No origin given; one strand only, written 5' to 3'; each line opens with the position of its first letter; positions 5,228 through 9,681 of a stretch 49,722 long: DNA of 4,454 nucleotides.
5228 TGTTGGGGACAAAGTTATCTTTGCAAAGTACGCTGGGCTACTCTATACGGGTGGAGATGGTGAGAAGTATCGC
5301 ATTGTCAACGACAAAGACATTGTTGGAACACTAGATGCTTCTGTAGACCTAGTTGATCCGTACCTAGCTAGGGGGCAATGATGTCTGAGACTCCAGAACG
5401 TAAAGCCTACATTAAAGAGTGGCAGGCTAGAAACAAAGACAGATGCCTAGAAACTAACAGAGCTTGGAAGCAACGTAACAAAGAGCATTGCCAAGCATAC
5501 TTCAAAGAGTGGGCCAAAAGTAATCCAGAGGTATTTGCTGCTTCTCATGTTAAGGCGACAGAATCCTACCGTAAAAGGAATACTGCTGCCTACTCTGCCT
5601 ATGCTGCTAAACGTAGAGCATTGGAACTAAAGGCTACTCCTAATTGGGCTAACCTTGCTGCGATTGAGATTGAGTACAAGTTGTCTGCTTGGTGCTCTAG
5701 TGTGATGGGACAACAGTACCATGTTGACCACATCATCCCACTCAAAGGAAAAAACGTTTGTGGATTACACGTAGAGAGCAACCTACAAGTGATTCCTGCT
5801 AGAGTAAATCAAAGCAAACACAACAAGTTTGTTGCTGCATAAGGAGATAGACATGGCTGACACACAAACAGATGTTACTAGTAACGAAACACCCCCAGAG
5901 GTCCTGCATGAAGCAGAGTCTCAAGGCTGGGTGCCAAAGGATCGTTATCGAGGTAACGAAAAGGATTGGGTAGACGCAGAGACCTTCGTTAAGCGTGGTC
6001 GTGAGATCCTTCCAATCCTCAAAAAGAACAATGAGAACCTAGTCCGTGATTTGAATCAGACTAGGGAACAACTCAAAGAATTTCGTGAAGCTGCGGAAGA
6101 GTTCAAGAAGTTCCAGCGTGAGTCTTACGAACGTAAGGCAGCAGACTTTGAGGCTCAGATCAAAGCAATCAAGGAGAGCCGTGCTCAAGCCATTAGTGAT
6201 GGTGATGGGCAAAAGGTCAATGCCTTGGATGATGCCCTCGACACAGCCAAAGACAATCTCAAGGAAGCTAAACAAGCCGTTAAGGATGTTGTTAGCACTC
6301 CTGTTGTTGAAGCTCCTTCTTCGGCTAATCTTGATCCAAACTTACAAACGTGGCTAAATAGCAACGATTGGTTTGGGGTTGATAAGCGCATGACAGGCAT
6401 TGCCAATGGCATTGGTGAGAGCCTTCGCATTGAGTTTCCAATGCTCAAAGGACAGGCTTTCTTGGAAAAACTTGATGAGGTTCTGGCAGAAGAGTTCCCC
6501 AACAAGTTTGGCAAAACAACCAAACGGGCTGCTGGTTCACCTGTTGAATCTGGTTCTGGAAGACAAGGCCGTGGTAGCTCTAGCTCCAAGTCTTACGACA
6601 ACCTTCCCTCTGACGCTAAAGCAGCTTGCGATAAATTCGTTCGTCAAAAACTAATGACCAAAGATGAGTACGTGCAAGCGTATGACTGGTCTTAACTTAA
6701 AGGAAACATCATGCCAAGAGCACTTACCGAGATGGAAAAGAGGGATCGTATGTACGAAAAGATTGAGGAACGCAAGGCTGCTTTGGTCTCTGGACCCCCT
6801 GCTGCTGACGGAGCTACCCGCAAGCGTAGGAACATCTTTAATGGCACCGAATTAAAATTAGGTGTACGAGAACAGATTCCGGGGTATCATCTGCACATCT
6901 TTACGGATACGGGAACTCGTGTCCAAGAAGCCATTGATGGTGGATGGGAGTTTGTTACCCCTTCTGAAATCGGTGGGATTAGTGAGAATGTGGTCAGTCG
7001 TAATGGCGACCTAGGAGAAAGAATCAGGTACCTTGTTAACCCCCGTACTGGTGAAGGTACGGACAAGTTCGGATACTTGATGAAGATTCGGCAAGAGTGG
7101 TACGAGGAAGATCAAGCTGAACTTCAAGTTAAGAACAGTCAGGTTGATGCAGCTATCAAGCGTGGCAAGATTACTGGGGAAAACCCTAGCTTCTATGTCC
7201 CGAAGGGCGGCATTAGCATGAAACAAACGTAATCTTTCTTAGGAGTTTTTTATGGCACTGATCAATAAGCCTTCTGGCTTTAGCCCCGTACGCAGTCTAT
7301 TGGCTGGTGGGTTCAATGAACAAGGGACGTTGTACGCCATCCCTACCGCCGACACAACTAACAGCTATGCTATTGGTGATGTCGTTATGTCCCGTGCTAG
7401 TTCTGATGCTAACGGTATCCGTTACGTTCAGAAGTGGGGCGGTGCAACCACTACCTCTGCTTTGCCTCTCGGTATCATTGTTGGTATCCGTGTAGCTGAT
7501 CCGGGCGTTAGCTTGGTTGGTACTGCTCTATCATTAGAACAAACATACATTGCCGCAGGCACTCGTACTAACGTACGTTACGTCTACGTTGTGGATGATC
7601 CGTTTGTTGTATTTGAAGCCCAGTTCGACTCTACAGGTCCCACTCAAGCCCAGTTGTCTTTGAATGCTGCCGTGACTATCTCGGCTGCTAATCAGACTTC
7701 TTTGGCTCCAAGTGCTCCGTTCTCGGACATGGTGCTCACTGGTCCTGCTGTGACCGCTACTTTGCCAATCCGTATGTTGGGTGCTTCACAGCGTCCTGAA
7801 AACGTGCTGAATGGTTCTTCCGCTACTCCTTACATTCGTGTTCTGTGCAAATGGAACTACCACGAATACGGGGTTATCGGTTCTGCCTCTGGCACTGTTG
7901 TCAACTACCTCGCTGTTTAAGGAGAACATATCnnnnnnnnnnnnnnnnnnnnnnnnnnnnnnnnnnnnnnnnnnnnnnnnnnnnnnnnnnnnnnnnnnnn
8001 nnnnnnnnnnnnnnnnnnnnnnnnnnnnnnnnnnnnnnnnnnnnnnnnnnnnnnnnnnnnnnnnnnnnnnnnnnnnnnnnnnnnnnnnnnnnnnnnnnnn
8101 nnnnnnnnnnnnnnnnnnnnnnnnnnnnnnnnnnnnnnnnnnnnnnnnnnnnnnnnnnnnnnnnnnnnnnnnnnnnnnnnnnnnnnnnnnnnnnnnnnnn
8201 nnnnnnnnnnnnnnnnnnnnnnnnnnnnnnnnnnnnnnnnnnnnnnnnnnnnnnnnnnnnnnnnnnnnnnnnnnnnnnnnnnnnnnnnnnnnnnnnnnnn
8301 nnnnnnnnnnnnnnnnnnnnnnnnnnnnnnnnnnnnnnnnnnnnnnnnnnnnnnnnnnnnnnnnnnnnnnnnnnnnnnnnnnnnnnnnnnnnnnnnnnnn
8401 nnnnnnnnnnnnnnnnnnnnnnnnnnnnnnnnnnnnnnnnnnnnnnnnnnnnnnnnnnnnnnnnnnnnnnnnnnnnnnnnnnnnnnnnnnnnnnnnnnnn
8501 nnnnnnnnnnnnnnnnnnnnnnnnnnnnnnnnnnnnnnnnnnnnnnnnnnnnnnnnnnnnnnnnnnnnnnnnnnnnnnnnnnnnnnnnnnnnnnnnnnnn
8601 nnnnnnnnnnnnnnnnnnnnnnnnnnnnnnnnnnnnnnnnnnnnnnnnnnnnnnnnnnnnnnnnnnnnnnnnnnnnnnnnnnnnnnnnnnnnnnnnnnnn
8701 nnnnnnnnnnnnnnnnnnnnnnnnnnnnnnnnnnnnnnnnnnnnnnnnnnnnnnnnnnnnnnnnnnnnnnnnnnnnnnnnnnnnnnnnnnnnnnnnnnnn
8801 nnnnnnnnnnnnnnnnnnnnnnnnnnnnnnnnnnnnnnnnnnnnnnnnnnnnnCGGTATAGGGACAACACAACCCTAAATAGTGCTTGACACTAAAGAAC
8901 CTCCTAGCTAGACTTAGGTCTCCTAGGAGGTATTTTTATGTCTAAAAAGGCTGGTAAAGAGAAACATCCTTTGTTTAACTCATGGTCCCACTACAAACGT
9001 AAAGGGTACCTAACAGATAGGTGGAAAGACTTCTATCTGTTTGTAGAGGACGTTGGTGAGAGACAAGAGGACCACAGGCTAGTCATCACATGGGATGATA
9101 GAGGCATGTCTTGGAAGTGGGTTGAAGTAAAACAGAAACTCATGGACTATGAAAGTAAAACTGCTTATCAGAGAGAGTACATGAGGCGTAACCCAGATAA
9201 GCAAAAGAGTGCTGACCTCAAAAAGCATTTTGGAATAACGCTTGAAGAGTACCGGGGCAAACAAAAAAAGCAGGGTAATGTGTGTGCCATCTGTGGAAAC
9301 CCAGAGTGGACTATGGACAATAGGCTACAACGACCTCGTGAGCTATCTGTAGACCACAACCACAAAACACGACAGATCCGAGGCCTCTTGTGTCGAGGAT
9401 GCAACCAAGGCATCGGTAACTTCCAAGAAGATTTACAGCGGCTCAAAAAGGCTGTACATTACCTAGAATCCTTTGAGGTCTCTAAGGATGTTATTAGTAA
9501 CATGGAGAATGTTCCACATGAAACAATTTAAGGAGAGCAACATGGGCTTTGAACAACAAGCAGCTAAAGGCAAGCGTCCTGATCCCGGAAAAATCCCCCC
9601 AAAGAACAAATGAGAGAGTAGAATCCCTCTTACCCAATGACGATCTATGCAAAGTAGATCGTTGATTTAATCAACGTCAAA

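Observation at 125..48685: Genome-wide over-represented perfect palindrome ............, nearly always translated Val-Thr-Ser-Asn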

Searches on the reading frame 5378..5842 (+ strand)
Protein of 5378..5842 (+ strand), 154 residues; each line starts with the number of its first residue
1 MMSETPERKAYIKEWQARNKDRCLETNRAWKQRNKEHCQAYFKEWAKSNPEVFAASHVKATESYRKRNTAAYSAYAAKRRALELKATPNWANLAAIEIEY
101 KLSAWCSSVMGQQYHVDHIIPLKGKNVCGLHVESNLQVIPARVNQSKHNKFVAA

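Call 18: search_protein_families(library=phrogs, proteins=[window:5378-5842:+], max_evalue=0.001)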
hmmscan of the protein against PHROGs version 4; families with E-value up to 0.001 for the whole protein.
window:5378-5842:+ (154 aa): 4 families
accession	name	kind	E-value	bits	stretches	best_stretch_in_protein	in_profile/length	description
phrog_26577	-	unknown function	4.3e-19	70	1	73-149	29-105/119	-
phrog_1035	-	DNA, RNA and nucleotide metabolism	1.3e-09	39.3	1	9-151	97-214/271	endonuclease VII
phrog_144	-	DNA, RNA and nucleotide metabolism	2.2e-05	25.2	1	28-149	20-134/175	HNH endonuclease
phrog_14214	-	unknown function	0.00056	21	1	27-56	14-43/58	-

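Call 23: search_protein_families(library=pfam, proteins=[window:5378-5842:+], max_evalue=0.01)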
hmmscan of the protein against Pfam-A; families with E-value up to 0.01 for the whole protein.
window:5378-5842:+ (154 aa): 0 families

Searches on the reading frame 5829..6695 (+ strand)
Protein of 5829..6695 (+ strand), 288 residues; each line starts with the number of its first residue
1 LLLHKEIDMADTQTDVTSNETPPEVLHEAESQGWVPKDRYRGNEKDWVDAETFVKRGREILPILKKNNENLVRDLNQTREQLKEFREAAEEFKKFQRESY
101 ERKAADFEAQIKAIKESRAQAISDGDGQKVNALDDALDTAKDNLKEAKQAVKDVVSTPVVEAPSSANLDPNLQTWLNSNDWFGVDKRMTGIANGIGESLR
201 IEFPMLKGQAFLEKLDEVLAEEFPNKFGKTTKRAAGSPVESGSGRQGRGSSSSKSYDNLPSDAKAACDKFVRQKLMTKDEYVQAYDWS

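Call 18: search_protein_families(library=phrogs, proteins=[window:5829-6695:+], max_evalue=0.001)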
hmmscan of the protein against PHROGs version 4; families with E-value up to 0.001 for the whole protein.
window:5829-6695:+ (288 aa): 1 family
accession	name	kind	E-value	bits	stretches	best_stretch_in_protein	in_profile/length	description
phrog_28737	-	unknown function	9.8e-06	26.3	1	102-235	160-290/341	-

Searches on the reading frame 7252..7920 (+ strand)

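Call 18: search_protein_families(library=phrogs, proteins=[window:7252-7920:+], max_evalue=0.001)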
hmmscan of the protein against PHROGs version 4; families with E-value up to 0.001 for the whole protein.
window:7252-7920:+ (222 aa): 1 family
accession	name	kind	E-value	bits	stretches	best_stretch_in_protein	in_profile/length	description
phrog_37556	-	unknown function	0.00018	22.4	1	101-192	85-170/187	-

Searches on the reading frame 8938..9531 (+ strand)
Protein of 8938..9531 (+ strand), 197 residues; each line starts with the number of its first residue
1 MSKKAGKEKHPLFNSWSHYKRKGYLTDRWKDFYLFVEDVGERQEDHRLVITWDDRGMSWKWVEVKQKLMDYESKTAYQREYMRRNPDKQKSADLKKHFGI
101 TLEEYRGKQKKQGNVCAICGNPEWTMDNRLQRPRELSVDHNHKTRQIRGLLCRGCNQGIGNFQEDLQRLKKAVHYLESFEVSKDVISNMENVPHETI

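Call 18: search_protein_families(library=phrogs, proteins=[window:8938-9531:+], max_evalue=0.001)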
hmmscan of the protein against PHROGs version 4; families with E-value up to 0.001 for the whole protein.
window:8938-9531:+ (197 aa): 8 families
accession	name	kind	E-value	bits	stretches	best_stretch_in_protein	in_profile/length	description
phrog_2633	-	DNA, RNA and nucleotide metabolism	4e-29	102.6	1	67-179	36-139/142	endonuclease VII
phrog_2914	-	DNA, RNA and nucleotide metabolism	8.1e-29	101.7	1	59-186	44-162/190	endonuclease VII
phrog_307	-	DNA, RNA and nucleotide metabolism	5e-24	86.9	1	83-178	90-178/334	endonuclease VII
phrog_423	-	DNA, RNA and nucleotide metabolism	2.9e-13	51.1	1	103-172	12-77/159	endonuclease VII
phrog_1035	-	DNA, RNA and nucleotide metabolism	4.9e-10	40.7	1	72-191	115-242/271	endonuclease VII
phrog_11865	-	DNA, RNA and nucleotide metabolism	3.8e-07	31.5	1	138-173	2-37/95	endonuclease VII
phrog_1271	-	DNA, RNA and nucleotide metabolism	1.1e-06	29.3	1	78-170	239-326/361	HNH endonuclease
phrog_17507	-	DNA, RNA and nucleotide metabolism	9.8e-05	23.1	1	138-178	1-42/65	endonuclease VII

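Call 23: search_protein_families(library=pfam, proteins=[window:8938-9531:+], max_evalue=0.01)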
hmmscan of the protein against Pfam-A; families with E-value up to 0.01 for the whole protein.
window:8938-9531:+ (197 aa): 1 family
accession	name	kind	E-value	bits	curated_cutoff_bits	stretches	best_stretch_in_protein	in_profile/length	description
PF02945.21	Endonuclease_7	-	2.3e-18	66.3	23.6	1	94-178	4-82/82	Recombination endonuclease VII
